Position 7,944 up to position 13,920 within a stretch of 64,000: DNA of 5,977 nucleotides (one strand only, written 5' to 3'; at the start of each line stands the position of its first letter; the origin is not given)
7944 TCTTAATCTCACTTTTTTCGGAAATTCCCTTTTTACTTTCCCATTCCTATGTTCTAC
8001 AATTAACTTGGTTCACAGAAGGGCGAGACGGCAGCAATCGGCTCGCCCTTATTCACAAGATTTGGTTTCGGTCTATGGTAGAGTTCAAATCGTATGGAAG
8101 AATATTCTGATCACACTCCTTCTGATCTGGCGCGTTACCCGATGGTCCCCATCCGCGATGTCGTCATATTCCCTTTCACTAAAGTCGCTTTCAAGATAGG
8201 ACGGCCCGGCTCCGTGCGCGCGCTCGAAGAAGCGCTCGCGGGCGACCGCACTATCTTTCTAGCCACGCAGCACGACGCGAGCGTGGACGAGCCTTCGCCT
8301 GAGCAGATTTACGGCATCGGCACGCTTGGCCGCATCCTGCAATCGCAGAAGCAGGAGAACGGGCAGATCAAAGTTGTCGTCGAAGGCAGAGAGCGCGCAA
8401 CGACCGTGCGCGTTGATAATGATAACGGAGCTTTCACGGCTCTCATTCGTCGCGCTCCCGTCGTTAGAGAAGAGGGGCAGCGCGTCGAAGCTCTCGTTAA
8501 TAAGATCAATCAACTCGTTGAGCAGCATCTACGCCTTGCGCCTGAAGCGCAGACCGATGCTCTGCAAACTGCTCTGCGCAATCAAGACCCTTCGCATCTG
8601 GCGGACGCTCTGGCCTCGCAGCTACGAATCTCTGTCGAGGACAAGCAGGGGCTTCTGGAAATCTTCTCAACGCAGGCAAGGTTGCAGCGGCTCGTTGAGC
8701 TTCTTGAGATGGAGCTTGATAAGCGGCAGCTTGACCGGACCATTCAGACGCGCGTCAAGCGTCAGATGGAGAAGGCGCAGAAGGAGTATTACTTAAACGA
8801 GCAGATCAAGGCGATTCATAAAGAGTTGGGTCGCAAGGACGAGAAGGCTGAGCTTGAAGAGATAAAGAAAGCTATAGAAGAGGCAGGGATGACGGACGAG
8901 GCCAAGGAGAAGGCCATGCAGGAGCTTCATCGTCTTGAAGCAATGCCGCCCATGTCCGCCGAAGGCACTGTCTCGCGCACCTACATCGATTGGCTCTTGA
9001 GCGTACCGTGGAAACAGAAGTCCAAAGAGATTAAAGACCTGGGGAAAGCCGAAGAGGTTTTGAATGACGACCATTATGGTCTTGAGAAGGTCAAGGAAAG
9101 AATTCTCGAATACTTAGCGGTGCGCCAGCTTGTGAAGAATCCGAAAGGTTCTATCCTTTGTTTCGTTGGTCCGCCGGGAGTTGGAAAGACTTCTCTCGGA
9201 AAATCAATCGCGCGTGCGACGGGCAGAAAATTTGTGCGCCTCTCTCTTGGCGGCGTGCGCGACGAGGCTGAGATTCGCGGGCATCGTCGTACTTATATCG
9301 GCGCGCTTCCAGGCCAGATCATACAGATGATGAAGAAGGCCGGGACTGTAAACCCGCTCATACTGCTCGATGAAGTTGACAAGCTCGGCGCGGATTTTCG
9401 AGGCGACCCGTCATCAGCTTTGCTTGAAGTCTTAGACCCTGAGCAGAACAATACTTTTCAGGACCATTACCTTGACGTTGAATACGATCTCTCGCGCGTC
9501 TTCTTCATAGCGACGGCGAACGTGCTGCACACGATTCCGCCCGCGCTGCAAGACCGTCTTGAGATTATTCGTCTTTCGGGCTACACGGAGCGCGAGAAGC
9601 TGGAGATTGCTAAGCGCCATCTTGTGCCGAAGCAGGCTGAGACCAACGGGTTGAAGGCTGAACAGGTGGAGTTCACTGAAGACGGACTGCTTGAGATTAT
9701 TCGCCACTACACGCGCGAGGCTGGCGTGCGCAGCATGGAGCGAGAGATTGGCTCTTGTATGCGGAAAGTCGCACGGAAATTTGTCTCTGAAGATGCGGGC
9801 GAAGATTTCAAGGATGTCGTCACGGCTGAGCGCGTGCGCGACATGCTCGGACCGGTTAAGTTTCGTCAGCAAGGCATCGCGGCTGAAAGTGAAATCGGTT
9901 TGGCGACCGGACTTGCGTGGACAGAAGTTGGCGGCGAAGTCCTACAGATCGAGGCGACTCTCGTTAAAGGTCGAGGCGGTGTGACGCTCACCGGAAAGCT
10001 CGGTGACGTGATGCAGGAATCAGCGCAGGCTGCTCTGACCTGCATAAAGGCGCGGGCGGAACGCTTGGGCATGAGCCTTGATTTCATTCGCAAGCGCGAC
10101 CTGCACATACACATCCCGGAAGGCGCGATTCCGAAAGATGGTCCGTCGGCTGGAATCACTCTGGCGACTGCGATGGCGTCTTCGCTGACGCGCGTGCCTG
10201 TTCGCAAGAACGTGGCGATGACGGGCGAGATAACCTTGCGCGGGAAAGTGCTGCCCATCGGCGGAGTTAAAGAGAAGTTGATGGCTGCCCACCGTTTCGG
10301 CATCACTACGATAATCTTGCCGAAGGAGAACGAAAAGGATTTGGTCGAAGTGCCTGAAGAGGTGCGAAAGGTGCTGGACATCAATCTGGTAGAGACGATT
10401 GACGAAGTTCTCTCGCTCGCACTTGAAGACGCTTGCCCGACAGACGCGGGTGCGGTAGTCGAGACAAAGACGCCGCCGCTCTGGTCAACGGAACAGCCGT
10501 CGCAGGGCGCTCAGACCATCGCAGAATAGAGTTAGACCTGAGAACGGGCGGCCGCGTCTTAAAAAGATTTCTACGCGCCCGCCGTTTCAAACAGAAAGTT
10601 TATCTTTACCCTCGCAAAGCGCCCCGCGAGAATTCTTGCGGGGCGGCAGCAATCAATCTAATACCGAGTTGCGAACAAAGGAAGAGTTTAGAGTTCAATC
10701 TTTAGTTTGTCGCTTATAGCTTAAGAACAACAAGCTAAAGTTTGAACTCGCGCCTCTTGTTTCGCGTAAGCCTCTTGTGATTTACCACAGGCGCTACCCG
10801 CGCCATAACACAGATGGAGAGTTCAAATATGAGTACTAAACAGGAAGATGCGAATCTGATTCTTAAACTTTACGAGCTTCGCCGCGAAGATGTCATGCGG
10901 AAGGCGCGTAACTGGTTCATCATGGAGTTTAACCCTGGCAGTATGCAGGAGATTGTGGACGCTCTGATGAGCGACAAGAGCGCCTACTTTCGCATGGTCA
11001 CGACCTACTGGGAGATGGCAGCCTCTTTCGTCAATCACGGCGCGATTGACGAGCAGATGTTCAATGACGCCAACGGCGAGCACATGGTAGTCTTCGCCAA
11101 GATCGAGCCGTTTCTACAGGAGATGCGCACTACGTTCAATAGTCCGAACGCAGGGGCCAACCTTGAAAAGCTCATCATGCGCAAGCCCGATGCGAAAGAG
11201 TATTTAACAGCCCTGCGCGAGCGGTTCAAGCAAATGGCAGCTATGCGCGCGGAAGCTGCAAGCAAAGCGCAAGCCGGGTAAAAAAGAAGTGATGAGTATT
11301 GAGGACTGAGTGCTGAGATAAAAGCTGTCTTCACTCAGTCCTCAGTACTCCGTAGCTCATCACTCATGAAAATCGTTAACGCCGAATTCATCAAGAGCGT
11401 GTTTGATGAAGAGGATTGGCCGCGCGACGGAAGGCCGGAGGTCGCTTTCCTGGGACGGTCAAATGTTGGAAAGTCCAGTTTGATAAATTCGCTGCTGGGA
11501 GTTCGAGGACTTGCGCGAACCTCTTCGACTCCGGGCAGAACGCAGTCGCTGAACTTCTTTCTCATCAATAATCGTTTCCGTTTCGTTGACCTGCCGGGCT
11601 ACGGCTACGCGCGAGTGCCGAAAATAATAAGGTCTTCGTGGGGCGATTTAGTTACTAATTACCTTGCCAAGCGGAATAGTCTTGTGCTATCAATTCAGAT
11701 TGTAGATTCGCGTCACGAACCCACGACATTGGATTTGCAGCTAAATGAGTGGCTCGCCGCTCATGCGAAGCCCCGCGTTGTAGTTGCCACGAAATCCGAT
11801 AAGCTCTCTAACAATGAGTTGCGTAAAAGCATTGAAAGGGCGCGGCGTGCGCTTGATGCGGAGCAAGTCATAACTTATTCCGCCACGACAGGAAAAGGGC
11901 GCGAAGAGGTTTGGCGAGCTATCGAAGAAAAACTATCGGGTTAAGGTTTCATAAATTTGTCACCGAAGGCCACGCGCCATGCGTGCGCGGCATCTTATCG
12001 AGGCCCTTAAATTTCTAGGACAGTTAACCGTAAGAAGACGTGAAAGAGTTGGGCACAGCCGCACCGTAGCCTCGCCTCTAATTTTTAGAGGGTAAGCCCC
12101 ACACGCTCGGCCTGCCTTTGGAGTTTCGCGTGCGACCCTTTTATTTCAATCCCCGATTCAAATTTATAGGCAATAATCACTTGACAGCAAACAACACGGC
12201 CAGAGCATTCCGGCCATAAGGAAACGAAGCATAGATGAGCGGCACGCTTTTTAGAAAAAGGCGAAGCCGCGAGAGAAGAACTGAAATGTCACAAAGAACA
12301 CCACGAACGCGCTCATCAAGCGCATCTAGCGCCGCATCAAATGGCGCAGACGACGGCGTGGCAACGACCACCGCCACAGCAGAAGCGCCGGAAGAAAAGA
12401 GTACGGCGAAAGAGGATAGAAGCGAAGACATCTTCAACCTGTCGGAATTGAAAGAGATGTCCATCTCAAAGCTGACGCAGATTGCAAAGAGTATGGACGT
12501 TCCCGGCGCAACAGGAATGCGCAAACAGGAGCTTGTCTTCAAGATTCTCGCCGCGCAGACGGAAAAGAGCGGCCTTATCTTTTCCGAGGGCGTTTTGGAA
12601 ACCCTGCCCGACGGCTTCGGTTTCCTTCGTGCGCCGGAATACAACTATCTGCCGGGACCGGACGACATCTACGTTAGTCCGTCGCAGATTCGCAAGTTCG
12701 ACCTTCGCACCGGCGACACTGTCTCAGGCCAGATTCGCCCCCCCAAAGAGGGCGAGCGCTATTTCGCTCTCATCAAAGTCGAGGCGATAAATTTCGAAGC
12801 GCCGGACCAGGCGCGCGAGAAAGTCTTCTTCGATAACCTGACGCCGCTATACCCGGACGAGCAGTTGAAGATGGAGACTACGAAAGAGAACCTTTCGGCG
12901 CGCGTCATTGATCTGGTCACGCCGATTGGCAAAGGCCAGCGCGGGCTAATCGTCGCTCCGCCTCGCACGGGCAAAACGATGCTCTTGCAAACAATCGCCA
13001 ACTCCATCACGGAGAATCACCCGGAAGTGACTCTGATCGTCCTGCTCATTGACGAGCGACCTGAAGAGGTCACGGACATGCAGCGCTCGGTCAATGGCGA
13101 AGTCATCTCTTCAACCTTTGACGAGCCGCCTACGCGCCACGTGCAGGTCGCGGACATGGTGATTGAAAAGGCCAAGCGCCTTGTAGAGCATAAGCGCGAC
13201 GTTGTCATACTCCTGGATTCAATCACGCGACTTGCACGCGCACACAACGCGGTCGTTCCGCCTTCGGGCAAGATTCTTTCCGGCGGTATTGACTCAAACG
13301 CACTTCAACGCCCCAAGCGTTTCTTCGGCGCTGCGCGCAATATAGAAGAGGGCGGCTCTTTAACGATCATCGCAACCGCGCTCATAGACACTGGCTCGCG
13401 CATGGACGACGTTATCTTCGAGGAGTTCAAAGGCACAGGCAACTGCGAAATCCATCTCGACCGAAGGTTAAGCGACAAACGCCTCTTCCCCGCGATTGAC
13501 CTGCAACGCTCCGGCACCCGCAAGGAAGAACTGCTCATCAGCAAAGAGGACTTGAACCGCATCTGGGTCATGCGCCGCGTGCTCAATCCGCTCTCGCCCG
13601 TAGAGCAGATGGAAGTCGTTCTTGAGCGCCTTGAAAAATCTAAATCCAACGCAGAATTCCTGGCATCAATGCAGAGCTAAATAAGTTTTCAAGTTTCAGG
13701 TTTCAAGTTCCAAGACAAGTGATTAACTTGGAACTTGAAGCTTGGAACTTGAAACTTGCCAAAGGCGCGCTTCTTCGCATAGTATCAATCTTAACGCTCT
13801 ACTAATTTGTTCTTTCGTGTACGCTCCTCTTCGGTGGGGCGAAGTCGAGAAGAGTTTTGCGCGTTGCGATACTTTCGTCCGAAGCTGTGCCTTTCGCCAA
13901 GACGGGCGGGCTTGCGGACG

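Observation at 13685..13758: General architecture: intergenic hairpins whose arms are tandem arrays of a 7-8-nt word (register-slippable stems)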

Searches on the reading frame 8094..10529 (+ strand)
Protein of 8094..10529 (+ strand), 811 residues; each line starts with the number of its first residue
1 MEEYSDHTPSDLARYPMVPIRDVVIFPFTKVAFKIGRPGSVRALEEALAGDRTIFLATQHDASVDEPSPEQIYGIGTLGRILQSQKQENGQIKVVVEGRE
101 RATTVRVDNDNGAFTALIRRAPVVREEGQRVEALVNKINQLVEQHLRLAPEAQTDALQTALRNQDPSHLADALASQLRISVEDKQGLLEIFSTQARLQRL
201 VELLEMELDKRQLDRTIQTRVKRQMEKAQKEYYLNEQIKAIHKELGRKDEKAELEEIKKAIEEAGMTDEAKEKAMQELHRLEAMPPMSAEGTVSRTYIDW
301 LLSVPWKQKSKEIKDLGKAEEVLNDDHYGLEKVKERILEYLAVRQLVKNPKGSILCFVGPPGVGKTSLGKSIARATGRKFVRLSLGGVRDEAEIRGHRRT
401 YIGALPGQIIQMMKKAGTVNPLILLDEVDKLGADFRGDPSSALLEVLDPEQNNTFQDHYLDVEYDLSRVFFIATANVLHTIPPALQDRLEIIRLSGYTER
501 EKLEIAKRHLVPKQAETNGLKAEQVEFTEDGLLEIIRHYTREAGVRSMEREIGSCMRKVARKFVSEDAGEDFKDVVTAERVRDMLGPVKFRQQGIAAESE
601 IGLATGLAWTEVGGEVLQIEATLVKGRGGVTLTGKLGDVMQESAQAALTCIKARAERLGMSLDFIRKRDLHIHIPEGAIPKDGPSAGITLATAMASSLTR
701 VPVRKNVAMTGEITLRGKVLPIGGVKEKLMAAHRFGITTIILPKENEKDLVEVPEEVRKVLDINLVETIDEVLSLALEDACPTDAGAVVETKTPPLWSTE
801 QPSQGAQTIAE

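Call 7: search_protein_families(library=pfam, proteins=[window:8094-10529:+])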
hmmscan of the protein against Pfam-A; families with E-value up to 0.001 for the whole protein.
window:8094-10529:+ (811 aa): 9 families
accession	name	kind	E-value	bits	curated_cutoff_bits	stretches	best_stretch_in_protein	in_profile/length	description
PF05362.19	Lon_C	-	3e-88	295.2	21.1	1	576-778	2-204/205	Lon protease (S16) C-terminal proteolytic domain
PF02190.22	LON_substr_bdg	-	1.1e-41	143.4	28.7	1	15-205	2-199/200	ATP-dependent protease La (LON) substrate-binding domain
PF00004.35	AAA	-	5.1e-25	88.9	21.2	1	355-494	1-128/131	ATPase family associated with various cellular activities (AAA)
PF22667.2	Lon_lid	-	3.1e-21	75.2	27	1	516-567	1-52/57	Lon protease AAA+ ATPase lid domain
PF13541.12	ChlI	-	5.2e-08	33.3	27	1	619-746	1-121/121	Subunit ChlI of Mg-chelatase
PF07728.20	AAA_5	-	2e-06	28.3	22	1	355-489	2-139/139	AAA domain (dynein-related subfamily)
PF05673.19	DUF815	-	0.00035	20.3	23.8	0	305-383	7-84/249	Protein of unknown function (DUF815)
PF08298.17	AAA_PrkA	-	0.00071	19.2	25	0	325-374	58-107/358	PrkA AAA domain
PF07724.20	AAA_2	-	0.00085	19.8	27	0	351-482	3-130/166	AAA domain (Cdc48 subfamily)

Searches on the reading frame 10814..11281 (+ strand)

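Call 52: search_protein_families(library=pfam, proteins=[window:10814-11281:+], max_evalue=0.00001)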
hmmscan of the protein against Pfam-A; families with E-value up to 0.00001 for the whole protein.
window:10814-11281:+ (155 aa): 1 family
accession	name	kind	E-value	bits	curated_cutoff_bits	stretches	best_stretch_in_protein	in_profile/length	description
PF15956.11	DUF4760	-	1.8e-25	90.2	25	1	11-123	4-140/141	Domain of unknown function (DUF4760)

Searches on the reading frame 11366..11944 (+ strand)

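Call 52: search_protein_families(library=pfam, proteins=[window:11366-11944:+], max_evalue=0.00001)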
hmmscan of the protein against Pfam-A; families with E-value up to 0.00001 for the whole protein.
window:11366-11944:+ (192 aa): 4 families
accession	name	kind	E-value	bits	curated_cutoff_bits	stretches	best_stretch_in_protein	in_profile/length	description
PF01926.29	MMR_HSR1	-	8.1e-21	74.7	21.9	1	25-143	1-113/113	50S ribosome-binding GTPase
PF02421.24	FeoB_N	-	2.4e-11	43.8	27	1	25-185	2-155/156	Ferrous iron transport protein B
PF03193.22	RsgA_GTPase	-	2.7e-08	34.2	30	0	26-47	109-130/174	RsgA GTPase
PF00350.29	Dynamin_N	-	5.2e-07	30.3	27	0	26-52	1-27/168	Dynamin family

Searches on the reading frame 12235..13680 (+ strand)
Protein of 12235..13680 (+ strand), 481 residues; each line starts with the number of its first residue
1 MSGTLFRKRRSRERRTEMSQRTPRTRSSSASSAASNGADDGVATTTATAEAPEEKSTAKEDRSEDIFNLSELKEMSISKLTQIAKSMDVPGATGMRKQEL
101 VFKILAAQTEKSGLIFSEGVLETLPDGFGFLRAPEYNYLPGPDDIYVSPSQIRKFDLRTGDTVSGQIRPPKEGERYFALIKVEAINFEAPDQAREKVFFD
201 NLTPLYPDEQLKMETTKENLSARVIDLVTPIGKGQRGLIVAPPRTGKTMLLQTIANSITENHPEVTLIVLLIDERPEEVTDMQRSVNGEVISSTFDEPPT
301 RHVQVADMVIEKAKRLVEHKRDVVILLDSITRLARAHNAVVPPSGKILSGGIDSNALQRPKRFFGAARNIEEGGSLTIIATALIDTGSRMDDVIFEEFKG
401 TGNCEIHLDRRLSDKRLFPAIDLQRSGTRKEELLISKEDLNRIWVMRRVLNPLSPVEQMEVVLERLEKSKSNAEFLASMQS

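Call 7: search_protein_families(library=pfam, proteins=[window:12235-13680:+])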
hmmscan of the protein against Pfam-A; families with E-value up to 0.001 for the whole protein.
window:12235-13680:+ (481 aa): 5 families
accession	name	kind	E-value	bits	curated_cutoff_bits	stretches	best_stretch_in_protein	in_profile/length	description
PF07497.18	Rho_RNA_bind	-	6.4e-34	116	27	1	118-191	2-73/73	Rho termination factor, RNA-binding domain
PF00006.31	ATP-synt_ab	-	1.3e-27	97.3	29.5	1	223-426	3-211/213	ATP synthase alpha/beta family, nucleotide-binding domain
PF07498.18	Rho_N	-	6.7e-17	61.6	24.9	1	71-113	1-43/43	Rho termination factor, N-terminal domain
PF13401.12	AAA_22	-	0.00025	21.8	27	1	237-333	8-96/130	AAA domain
PF08206.17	OB_RNB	-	0.00056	20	24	0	119-170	1-45/58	Ribonuclease B OB domain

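Call 9: find_related_loci(query=window:12235-13680:+, collection=genome_contigs, flank=10000)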
Query window:12235-13680:+ (481 aa) in genome_contigs; peptide patterns used: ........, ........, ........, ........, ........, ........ (x = any residue, [..] = any of these).
600 stretches matched a pattern (row limit reached: there are more); 597 encode a relative of the query (tblastn E <= 1e-3); the best 80 are kept; 80 distinct loci.
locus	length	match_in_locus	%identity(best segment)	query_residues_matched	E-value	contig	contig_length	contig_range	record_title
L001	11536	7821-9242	90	6-481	0e+0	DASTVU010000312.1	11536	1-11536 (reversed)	MAG TPA_asm: Pyrinomonadaceae bacterium isolate SMAG_U2367 k141_1511708, whole genome shotgun sequence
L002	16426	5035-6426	91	15-481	0e+0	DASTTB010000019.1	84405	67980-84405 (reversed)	MAG TPA_asm: Pyrinomonadaceae bacterium isolate SMAG_U2295 k141_442030, whole genome shotgun sequence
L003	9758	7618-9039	91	14-481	0e+0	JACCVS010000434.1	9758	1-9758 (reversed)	MAG: Acidobacteria bacterium isolate MGR_bin132 SD2897-2912_k127_2475788, whole genome shotgun sequence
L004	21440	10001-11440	86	9-481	0e+0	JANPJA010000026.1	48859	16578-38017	MAG: Acidobacteriota bacterium isolate VAR_61_metabat_479 VAR_61_k141_477041, whole genome shotgun sequence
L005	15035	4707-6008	91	46-480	0e+0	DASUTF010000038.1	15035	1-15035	MAG TPA_asm: Pyrinomonadaceae bacterium isolate SMAG_U1756 k141_1639753, whole genome shotgun sequence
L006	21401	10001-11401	85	25-481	0e+0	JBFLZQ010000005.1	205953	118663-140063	MAG: Acidobacteriota bacterium isolate MAG115 MAG115_5, whole genome shotgun sequence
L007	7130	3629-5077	83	12-481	0e+0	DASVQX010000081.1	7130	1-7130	MAG TPA_asm: Pyrinomonadaceae bacterium isolate SMAG_U3219 k141_660899, whole genome shotgun sequence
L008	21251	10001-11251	92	66-481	0e+0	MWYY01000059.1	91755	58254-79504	MAG: Acidobacteria bacterium 28-9 NODE_10_length_91755_cov_16.0622_ID_1458, whole genome shotgun sequence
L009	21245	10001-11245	91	67-481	0e+0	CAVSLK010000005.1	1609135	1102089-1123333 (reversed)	MAG: uncultured Acidobacteriota bacterium isolate MFD09206.bin.2.23 genome assembly, contig: contig_3255, whole genome s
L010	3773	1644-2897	91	65-481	0e+0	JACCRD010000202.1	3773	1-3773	MAG: Acidobacteria bacterium isolate MGR_bin13 SD2897-2912_k127_9112183, whole genome shotgun sequence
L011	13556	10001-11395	83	16-481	0e+0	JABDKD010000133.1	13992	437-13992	MAG: Pyrinomonadaceae bacterium isolate SS_bin_40 k127_3344580, whole genome shotgun sequence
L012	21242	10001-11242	90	66-479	0e+0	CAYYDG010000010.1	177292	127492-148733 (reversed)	MAG TPA_asm: uncultured Heliomicrobium sp. isolate binchicken_co276_100 genome assembly, contig: NODE_85_length_177292_c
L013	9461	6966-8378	82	17-481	0e+0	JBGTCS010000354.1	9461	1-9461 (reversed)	MAG: Pyrinomonadaceae bacterium isolate JTS-RE125 k141_4415781, whole genome shotgun sequence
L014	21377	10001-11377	76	22-480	0e+0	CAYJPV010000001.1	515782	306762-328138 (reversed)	MAG TPA_asm: uncultured Vicinamibacterales bacterium isolate ERP124720_co1_132 genome assembly, contig: NODE_17_length_5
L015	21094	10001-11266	84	63-481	0e+0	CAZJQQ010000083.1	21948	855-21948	MAG TPA_asm: uncultured Clostridia bacterium isolate SRP119689_co1_191 genome assembly, contig: NODE_3125_length_21948_c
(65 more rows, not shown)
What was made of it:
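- On Cyanobacterial STRR: The best relatives are Pyrinomonadaceae MAGs (call 9).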

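Call 30: find_related_loci(query=window:12235-13680:+, collection=metagenome_contigs, flank=10000)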
Query window:12235-13680:+ (481 aa) in metagenome_contigs; peptide patterns used: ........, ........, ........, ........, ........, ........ (x = any residue, [..] = any of these).
600 stretches matched a pattern (row limit reached: there are more); 596 encode a relative of the query (tblastn E <= 1e-3); the best 80 are kept; 80 distinct loci.
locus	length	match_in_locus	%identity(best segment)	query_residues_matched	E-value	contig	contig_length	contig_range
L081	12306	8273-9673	91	11-481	0e+0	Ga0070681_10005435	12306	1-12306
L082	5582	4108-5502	91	14-481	0e+0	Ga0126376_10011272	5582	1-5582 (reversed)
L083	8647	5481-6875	91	14-481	0e+0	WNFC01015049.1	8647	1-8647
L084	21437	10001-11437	89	1-481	0e+0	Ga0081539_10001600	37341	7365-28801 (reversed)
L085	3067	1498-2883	90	17-481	0e+0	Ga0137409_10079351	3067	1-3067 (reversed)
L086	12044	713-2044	92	36-481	0e+0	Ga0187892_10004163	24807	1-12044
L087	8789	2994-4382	88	14-481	0e+0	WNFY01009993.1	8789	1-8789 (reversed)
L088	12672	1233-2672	82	4-481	0e+0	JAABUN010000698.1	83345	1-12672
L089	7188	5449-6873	84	25-481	0e+0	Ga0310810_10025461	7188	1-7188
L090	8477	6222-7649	82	14-481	0e+0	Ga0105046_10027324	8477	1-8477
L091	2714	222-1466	92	67-481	0e+0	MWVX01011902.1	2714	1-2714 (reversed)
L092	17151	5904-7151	89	64-479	0e+0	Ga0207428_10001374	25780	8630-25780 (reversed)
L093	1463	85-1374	82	52-479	0e+0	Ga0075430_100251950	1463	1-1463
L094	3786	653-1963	80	45-479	0e+0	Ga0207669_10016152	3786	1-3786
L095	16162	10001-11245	84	67-481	0e+0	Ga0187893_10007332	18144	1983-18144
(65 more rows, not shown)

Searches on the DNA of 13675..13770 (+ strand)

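Call 75: search_dna_similar(query=window:13675-13770:+, collection=plasmids, mode=distant, max_evalue=0.001, max_rows=15)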
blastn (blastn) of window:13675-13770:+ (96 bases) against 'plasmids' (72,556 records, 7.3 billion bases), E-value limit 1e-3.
No match.
